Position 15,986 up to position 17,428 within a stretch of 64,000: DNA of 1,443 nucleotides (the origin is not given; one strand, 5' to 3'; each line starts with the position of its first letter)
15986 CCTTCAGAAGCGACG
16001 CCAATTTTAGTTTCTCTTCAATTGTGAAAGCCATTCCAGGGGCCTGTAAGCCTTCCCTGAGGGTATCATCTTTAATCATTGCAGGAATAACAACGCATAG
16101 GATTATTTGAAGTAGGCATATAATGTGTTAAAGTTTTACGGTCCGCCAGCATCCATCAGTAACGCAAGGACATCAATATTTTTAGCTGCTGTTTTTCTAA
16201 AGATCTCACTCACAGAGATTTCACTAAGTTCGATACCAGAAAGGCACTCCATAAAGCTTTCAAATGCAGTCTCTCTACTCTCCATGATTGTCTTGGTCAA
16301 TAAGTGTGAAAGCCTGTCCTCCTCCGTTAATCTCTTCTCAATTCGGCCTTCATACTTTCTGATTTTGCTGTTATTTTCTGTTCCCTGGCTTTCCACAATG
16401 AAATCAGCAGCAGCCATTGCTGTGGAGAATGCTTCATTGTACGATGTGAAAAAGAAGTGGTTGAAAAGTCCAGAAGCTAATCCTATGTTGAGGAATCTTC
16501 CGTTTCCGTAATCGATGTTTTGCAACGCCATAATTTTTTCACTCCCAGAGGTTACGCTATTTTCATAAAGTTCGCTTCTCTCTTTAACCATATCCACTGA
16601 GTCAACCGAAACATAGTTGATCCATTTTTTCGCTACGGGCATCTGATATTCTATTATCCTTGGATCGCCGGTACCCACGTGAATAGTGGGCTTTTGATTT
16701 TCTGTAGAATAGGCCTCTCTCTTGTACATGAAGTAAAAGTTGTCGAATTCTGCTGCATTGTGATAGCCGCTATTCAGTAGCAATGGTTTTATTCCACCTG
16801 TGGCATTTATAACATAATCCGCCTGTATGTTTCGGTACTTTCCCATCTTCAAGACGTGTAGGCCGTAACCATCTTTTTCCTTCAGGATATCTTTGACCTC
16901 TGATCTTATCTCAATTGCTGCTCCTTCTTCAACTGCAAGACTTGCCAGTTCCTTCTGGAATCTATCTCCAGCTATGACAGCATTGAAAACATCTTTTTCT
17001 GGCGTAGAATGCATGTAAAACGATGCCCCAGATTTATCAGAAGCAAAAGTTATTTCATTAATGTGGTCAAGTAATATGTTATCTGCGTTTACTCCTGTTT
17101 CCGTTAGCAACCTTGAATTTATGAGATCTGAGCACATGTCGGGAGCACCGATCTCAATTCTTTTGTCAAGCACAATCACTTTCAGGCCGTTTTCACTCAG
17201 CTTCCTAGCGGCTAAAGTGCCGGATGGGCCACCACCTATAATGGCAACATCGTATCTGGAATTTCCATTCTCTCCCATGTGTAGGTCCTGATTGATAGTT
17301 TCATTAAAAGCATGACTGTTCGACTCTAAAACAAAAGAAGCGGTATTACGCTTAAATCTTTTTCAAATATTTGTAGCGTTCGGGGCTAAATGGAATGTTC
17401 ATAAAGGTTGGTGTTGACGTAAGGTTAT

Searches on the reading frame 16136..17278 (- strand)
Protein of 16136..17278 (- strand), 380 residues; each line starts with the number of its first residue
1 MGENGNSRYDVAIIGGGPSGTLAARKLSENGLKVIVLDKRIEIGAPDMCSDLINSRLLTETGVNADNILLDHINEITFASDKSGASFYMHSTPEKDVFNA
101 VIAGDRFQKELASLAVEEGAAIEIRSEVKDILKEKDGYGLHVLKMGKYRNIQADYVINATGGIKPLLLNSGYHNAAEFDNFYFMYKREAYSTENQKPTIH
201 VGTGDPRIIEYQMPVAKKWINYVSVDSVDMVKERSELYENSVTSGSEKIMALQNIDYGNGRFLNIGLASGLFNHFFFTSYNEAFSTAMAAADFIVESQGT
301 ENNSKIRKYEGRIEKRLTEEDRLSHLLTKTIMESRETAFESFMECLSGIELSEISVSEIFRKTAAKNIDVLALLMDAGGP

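Call 3: search_protein_families(library=pfam, proteins=[window:16136-17278:-])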
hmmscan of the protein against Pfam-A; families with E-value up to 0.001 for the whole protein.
window:16136-17278:- (380 aa): 12 families
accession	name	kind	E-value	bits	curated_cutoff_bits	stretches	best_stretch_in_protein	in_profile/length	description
PF01266.30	DAO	-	6.1e-12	46.2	27.9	1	10-43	1-34/353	FAD dependent oxidoreductase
PF01494.25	FAD_binding_3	-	3.8e-11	43.3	22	1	9-162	2-159/349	FAD binding domain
PF07992.20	Pyr_redox_2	-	9.2e-09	35.6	26.1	1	9-172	1-119/291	Pyridine nucleotide-disulphide oxidoreductase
PF03486.20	HI0933_like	-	1.4e-08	34.9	50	1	10-44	2-36/244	HI0933-like protein Rossmann domain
PF12831.13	FAD_oxidored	-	3.7e-07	30.2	27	1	10-161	1-145/416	FAD dependent oxidoreductase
PF13450.12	NAD_binding_8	-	2e-06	28.4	21.9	1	13-44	1-32/68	NAD(P)-binding Rossmann-like domain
PF01946.23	Thi4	-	2.2e-06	27.5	26.2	1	9-46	18-56/235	Thi4 family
PF00890.30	FAD_binding_2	-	5.5e-06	26.3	20.4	1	10-40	1-31/414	FAD binding domain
PF05834.18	Lycopene_cycl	-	5.5e-06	26.1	23.4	1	10-167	1-147/380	Lycopene cyclase protein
PF13738.12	Pyr_redox_3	-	1.1e-05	25.3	30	1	13-162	2-134/305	Pyridine nucleotide-disulphide oxidoreductase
PF13454.12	NAD_binding_9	-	3.3e-05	24.3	21.8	1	12-161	1-153/155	FAD-NAD(P)-binding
PF01134.28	GIDA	-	9.6e-05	22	22.1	1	10-162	1-150/391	Glucose inhibited division protein A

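Call 4: search_protein_families(library=ncbifam, proteins=[window:16136-17278:-])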
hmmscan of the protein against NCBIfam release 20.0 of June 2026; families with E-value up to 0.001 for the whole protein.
window:16136-17278:- (380 aa): 50 families (the best 25 are shown)
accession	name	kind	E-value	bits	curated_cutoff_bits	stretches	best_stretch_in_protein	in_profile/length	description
NF041160.1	DGGPL_Thplmales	equivalog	8.7e-20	71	780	1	8-161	3-158/396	digeranylgeranylglycerophospholipid reductase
TIGR02032.1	GG-red-SF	subfamily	1.1e-18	68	158.8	1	9-162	1-147/297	geranylgeranyl reductase family protein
TIGR02023.1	BchP-ChlP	subfamily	8e-12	44.9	343.3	1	9-161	1-152/388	geranylgeranyl diphosphate reductase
NF041080.1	DGGGPL_reductase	equivalog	1.4e-10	40.7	580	1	8-162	1-155/447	digeranylgeranylglycerophospholipid reductase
NF008519.0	PRK11445.1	equivalog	1.6e-10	40.8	303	1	7-162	2-157/355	FAD-binding protein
TIGR00275.1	TIGR00275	subfamily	3.9e-09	35.8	183.8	1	11-44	1-34/401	aminoacetone oxidase family FAD-binding enzyme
NF033460.1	glycerol3P_ox_II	equivalog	4.5e-08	32.6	460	0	9-43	2-36/361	type 2 glycerol-3-phosphate oxidase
NF006002.0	PRK08132.1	subfamily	4.6e-08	31.9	416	1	6-164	23-187/552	FAD-dependent oxidoreductase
NF033113.0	halo_ClmS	equivalog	6.2e-08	31.6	900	1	9-186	3-186/570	chloramphenicol-biosynthetic FADH2-dependent halogenase CmlS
NF041385.1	Dggglyphlred_Halo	equivalog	1.1e-07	30.8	700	1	7-167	3-155/405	digeranylgeranylglycerophospholipid reductase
TIGR00292.1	TIGR00292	equivalog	2.3e-07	30.3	148.3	1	9-45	22-58/254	sulfide-dependent adenosine diphosphate thiazole synthase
NF049967.1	QhpG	equivalog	4.8e-07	29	240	1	11-161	1-139/423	flavin-dependent monooxygenase QhpG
NF004780.0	PRK06126.1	subfamily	6.3e-07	28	445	1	6-40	6-39/552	hypothetical protein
NF038171.1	maturase_LodB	equivalog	6.4e-07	28.8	400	1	10-162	1-159/361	lysine-epsilon-oxidase maturase LodB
NF003585.0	PRK05249.1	equivalog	7.2e-07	28.2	465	1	6-64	4-62/464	Si-specific NAD(P)(+) transhydrogenase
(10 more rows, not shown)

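Call 9: search_solved_structures(query=window:16136-17278:-, max_evalue=0.01)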
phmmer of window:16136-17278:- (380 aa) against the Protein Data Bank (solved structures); distinct sequences matched with E-value up to 0.01: 47.
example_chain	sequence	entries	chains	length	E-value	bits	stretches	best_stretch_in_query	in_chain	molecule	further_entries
3oz2_A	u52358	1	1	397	1.6e-17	67.1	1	7-161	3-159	Digeranylgeranylglycerophospholipid reductase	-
6hk1_A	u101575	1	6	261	1.5e-07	34.3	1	9-162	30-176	Thiazole synthase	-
4y4n_A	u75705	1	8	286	1.2e-05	28.1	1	9-161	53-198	Putative ribose 1,5-bisphosphate isomerase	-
2yg3_A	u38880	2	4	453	5e-05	26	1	9-99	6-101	PUTRESCINE OXIDASE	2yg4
2yg5_A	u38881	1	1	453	5e-05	26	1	9-99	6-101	PUTRESCINE OXIDASE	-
2yg7_A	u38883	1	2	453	5e-05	26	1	9-99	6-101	PUTRESCINE OXIDASE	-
3rha_A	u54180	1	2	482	5.7e-05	25.8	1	8-90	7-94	Putrescine oxidase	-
3i3l_A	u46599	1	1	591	9.9e-05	25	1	7-185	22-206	Alkylhalidase CmlS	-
7u6l_A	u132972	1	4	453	0.0001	24.9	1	8-57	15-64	Amine oxidase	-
7e7h_A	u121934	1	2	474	0.00012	24.8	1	8-57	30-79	Amino_oxidase domain-containing protein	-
7rk0_A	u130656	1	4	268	0.00028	23.5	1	8-51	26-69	Thiamine thiazole synthase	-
2i0z_A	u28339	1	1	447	0.00046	22.8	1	7-45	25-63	NAD(FAD)-utilizing dehydrogenases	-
4y4m_A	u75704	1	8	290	0.00047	22.8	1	9-117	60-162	Putative ribose 1,5-bisphosphate isomerase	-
6bz0_A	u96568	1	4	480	0.00095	21.8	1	7-55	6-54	Dihydrolipoyl dehydrogenase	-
7koe_C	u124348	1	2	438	0.0012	21.5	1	8-159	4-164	Electron transfer flavoprotein-quinone oxidoreductase FixC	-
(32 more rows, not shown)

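Call 17: find_homologous_proteins(query=window:16136-17278:-, max_evalue=0.00001)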
Query window:16136-17278:- (380 aa): 3 proteins with E <= 0.00001 among 8000 candidates.
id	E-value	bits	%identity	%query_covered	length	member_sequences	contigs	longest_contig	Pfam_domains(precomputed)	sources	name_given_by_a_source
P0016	8.5e-247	836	100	100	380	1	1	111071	PF01946.24,PF01266.31,PF13450.13,PF00890.31,PF07992.21,PF13738.13,PF03486.21,PF05834.19,PF01494.26,PF12831.14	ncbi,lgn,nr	ncbi:MAG: NAD(P)/FAD-dependent oxidoreductase [Thermoplasmatales archaeon]|nr:NAD(P)/FAD-dependent o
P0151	3.2e-175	601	74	100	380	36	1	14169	PF01946.24,PF01266.31,PF13450.13,PF07992.21,PF03486.21,PF01134.29,PF01494.26,PF12831.14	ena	-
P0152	1.1e-80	290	40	98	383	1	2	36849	PF01946.24,PF01266.31,PF13450.13,PF07992.21,PF03486.21,PF01494.26,PF12831.14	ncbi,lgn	-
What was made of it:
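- Tried and rejected: The word-indexed search found only 3 clusters (call 17).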

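Call 18: find_encoding_contigs(protein=P0151, flank=8000, max_places=2)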
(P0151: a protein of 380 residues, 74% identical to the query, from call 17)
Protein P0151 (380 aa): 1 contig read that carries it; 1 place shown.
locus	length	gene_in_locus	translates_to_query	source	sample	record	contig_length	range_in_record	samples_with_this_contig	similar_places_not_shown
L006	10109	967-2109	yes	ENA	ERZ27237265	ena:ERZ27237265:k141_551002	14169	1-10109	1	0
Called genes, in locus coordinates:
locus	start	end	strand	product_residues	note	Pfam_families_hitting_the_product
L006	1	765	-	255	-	?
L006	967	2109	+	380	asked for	PF01134:GIDA (weak), PF01266:DAO (weak), PF01494:FAD_binding_3, PF01946:Thi4 (weak), PF03486:HI0933_like (weak), PF07992:Pyr_redox_2, PF12831:FAD_oxidored, PF13450:NAD_binding_8 (faint)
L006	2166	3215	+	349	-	PF00682:HMGL-like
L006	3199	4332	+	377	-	PF02515:CoA_transf_3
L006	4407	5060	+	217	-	PF04967:HTH_10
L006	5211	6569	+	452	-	PF07690:MFS_1, PF00083:Sugar_tr, PF07690:MFS_1 (weak)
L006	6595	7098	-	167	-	PF00694:Aconitase_C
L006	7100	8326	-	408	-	PF00330:Aconitase, PF28406:AcnX_3rd (weak)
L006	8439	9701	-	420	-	PF07690:MFS_1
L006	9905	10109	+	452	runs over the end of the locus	PF00083:Sugar_tr, PF07690:MFS_1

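Call 19: find_encoding_contigs(protein=P0152, flank=8000, max_places=2)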
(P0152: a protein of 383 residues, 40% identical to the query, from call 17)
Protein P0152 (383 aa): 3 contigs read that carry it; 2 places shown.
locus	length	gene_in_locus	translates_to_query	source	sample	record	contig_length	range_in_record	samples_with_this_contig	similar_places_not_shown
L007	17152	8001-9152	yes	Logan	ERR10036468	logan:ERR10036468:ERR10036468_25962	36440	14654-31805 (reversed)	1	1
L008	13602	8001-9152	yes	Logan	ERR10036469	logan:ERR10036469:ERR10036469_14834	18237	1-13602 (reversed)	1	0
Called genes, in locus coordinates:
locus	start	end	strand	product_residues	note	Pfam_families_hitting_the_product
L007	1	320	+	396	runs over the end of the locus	PF00155:Aminotran_1_2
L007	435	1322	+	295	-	PF19656:DUF6159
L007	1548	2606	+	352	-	PF00988:CPSase_sm_chain, PF00117:GATase, PF07722:Peptidase_C26 (faint)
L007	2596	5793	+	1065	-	PF25596:CPSase_L_D1, PF02222:ATP-grasp (faint), PF02655:ATP-grasp_3 (faint), PF02786:CPSase_L_D2, PF02787:CPSase_L_D3, PF25596:CPSase_L_D1, PF02786:CPSase_L_D2, PF02142:MGS, +2 more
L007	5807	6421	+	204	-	PF00730:HhH-GPD, PF14520:HHH_5 (faint), PF00633:HHH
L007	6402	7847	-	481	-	PF00890:FAD_binding_2 (faint), PF12831:FAD_oxidored (weak), PF22578:GGR_cat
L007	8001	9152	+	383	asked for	PF01494:FAD_binding_3, PF01946:Thi4 (weak), PF03486:HI0933_like (faint), PF07992:Pyr_redox_2 (weak), PF01266:DAO (faint), PF12831:FAD_oxidored (weak), PF13450:NAD_binding_8 (weak)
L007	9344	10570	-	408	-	PF00083:Sugar_tr (weak), PF07690:MFS_1, PF00083:Sugar_tr (weak), PF07690:MFS_1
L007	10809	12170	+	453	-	PF00083:Sugar_tr, PF07690:MFS_1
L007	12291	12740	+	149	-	PF00293:NUDIX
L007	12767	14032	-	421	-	PF07690:MFS_1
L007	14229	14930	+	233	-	PF02310:B12-binding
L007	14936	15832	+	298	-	PF04055:Radical_SAM (weak)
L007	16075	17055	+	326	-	PF04321:RmlD_sub_bind, PF01073:3Beta_HSD, PF01370:Epimerase, PF02719:Polysacc_synt_2, PF16363:GDP_Man_Dehyd, PF07993:NAD_binding_4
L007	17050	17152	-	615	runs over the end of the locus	PF02129:Peptidase_S15 (faint), PF20434:BD-FAE, PF00561:Abhydrolase_1 (faint), PF12146:Hydrolase_4 (faint), PF00326:Peptidase_S9, PF01738:DLH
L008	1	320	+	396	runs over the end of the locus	PF00155:Aminotran_1_2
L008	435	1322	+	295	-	PF19656:DUF6159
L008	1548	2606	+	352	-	PF00988:CPSase_sm_chain, PF00117:GATase, PF07722:Peptidase_C26 (faint)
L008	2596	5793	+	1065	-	PF25596:CPSase_L_D1, PF02222:ATP-grasp (faint), PF02655:ATP-grasp_3 (faint), PF02786:CPSase_L_D2, PF02787:CPSase_L_D3, PF25596:CPSase_L_D1, PF02786:CPSase_L_D2, PF02142:MGS, +2 more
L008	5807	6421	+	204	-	PF00730:HhH-GPD, PF14520:HHH_5 (faint), PF00633:HHH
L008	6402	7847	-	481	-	PF00890:FAD_binding_2 (faint), PF12831:FAD_oxidored (weak), PF22578:GGR_cat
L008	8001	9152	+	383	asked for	PF01494:FAD_binding_3, PF01946:Thi4 (weak), PF03486:HI0933_like (faint), PF07992:Pyr_redox_2 (weak), PF01266:DAO (faint), PF12831:FAD_oxidored (weak), PF13450:NAD_binding_8 (weak)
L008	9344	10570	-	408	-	PF00083:Sugar_tr (weak), PF07690:MFS_1, PF00083:Sugar_tr (weak), PF07690:MFS_1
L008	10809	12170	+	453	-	PF00083:Sugar_tr, PF07690:MFS_1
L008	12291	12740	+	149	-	PF00293:NUDIX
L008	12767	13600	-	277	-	?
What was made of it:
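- The flavoprotein pair persists without the module in L007/L008 (call 19).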

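Call 46: predict_structure(alignment_id=A2)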
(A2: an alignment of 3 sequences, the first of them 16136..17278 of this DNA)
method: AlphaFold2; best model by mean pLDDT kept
length: 380 residues; sequences in the alignment: 3
mean_pLDDT: 33.7   pTM: 0.31
mean pLDDT of the five models: 33.7, 30.9, 29.5, 28.7, 28.3
residues with pLDDT >= 90: 0; 70-90: 0; 50-70: 15; < 50: 365
segments of 3 or more residues with pLDDT < 50: 1-78, 85-185, 195-295, 297-302, 308-380
pLDDT, mean of each block of 10 residues (from residue 1): 25 32 39 29 23 24 31 43 50 30 26 26 30 39 37 29 23 26 47 49 34 26 27 34 30 27 22 25 43 49 48 42 38 39 39 35 35 34
secondary structure, 60 per line:
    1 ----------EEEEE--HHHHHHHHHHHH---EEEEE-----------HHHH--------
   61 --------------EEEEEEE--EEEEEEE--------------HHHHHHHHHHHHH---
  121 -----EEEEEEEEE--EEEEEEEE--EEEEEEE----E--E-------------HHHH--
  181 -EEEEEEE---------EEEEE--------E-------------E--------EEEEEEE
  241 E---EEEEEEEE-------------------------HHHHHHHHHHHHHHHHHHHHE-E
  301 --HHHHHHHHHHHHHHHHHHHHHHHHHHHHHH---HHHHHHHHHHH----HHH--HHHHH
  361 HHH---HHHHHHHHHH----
elements in order: E11-15 H18-29 E33-37 H49-52 E75-81 E84-90 H105-117 E126-134 E137-144 E147-153 H175-178 E182-188 E198-202 E234-241 E245-252 H278-297 H303-332 H336-346 H356-363 H367-376
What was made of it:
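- Tried and rejected: The AF2 prediction from a 3-sequence alignment gave pLDDT 33.7, which is unusable, so no fold search was run on it (call 46).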

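Call 48: search_solved_structures(query=A2, max_evalue=0.001, show_alignments=1)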
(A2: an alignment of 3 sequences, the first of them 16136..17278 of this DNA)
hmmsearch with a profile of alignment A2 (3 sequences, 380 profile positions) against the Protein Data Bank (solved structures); distinct sequences matched with E-value up to 0.001: 24.
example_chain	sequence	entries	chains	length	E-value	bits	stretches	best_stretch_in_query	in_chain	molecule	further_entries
3oz2_A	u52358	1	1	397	1.7e-23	86.6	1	8-161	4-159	Digeranylgeranylglycerophospholipid reductase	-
6hk1_A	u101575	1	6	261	2.2e-07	33.6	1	9-45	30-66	Thiazole synthase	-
5buk_A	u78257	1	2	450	4.4e-07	32.5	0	7-37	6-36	FADH2-dependent halogenase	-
7rk0_A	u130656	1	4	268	1.6e-06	30.7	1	8-109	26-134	Thiamine thiazole synthase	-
4y4n_A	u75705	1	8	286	2.9e-06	29.9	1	9-44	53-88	Putative ribose 1,5-bisphosphate isomerase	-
3nix_A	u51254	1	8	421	9.1e-06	28.2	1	8-168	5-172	Flavoprotein/dehydrogenase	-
7fco_A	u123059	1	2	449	1.1e-05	27.9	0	8-41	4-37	ChlB4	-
2i0z_A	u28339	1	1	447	2.4e-05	26.8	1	6-44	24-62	NAD(FAD)-utilizing dehydrogenases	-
4y4m_A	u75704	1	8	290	2.9e-05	26.6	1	10-44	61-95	Putative ribose 1,5-bisphosphate isomerase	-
5dbj_E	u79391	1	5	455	3e-05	26.5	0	6-40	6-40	FADH2-dependent halogenase PltA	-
6uzi_A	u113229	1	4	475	0.00012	24.5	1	6-47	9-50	Dihydrolipoyl dehydrogenase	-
7u6l_A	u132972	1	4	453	0.00019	23.9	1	9-57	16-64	Amine oxidase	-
7e7h_A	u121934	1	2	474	0.00021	23.7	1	9-57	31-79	Amino_oxidase domain-containing protein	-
3rha_A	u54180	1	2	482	0.00025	23.5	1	6-45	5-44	Putrescine oxidase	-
4opu_A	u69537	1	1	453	0.0004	22.8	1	8-41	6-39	Conserved Archaeal protein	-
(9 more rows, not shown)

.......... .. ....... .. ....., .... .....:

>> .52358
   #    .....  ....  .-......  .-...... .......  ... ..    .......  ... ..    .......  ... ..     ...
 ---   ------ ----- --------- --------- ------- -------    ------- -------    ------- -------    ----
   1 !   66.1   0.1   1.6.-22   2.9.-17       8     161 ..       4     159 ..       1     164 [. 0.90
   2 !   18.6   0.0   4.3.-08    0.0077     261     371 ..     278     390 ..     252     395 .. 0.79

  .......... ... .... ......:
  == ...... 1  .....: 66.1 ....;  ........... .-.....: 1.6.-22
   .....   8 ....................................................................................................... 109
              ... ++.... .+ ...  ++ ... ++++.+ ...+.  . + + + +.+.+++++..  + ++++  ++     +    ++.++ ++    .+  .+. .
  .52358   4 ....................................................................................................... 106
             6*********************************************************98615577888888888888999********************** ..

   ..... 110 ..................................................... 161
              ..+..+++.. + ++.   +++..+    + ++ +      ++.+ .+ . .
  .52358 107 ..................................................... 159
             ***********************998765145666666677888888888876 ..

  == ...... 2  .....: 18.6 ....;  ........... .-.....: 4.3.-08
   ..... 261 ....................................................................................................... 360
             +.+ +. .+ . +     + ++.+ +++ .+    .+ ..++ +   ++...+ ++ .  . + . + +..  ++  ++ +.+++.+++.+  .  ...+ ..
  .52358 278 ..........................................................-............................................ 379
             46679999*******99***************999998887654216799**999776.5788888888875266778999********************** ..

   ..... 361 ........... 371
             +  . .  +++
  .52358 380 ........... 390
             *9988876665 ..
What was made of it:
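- Checked: Against TaGGR 3oz2 it gives E=1.7e-23 over residues 8-161 and 261-371 (call 48).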

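Call 61: search_protein_representatives(alignment_id=A2)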
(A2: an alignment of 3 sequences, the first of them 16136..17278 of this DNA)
Query: 3 sequences, 380 profile positions. Proteins with E-value up to 0.001 (for the whole library): 2341; up to 1e-10: 152; up to 1e-30: 21. The best 150 are listed.
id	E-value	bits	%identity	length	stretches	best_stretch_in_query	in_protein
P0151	1.3e-214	728.8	-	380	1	1-380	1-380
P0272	2.4e-133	461.4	-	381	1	5-374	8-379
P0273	8.7e-57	209.4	-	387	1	9-376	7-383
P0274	2.3e-55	204.7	-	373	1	9-376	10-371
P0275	4.1e-55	203.9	-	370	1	4-374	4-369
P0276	2.7e-54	201.2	-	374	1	9-377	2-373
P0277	1.6e-53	198.6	-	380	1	8-374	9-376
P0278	7.1e-52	193.2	-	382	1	7-370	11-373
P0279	1.1e-51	192.6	-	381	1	11-371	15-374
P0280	4.0e-51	190.7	-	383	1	11-369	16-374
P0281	1.9e-50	188.5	-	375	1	8-376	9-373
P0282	1.5e-49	185.6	-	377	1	9-375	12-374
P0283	3.7e-48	181.0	-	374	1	9-368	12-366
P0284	1.0e-47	179.5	-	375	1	7-370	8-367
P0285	4.1e-47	177.5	-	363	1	13-374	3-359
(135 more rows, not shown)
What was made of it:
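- Tried and rejected: The exhaustive HMMER search was needed to reveal the small family (call 61).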

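Call 62: find_encoding_contigs(protein=P0273, flank=6000, max_places=2)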
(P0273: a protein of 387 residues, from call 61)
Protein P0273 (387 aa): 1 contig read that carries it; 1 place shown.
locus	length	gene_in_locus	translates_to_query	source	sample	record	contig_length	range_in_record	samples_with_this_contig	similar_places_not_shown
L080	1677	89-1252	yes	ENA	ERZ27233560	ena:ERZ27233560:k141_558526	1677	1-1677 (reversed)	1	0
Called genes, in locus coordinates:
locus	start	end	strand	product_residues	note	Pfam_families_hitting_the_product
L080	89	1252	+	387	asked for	PF01266:DAO (faint), PF01494:FAD_binding_3, PF01946:Thi4 (weak), PF03486:HI0933_like (faint), PF07992:Pyr_redox_2 (weak), PF12831:FAD_oxidored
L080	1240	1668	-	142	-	PF02978:SRP_SPB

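Call 65: find_encoding_contigs(protein=P0281, flank=5000, max_places=2)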
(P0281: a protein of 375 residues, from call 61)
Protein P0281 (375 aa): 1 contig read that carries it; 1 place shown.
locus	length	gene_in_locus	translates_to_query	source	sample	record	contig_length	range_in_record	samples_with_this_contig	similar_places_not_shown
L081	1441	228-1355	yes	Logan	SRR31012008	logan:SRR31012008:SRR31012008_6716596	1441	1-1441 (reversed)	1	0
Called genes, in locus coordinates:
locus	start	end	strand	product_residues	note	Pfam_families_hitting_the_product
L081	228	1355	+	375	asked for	PF01266:DAO (faint), PF01494:FAD_binding_3, PF13450:NAD_binding_8 (faint)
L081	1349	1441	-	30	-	?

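Call 66: find_encoding_contigs(protein=P0276, flank=5000, max_places=2)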
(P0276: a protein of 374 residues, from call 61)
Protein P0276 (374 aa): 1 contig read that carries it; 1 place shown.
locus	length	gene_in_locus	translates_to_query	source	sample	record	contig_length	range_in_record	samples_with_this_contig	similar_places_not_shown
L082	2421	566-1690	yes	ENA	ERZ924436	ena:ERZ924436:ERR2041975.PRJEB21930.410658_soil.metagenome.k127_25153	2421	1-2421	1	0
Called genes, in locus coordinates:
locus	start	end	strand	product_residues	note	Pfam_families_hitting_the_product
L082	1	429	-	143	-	?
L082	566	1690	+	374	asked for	PF01266:DAO (faint), PF03486:HI0933_like (faint), PF07992:Pyr_redox_2 (faint), PF13450:NAD_binding_8 (faint)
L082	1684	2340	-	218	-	PF00448:SRP54, PF02978:SRP_SPB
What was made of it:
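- Distant FAD380 relatives sit next to SRP54 (calls 62, 66).
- Tried and rejected: The contigs were only 1.4-2.4 kb long and showed just an SRP54 neighbour (calls 62, 65, 66).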
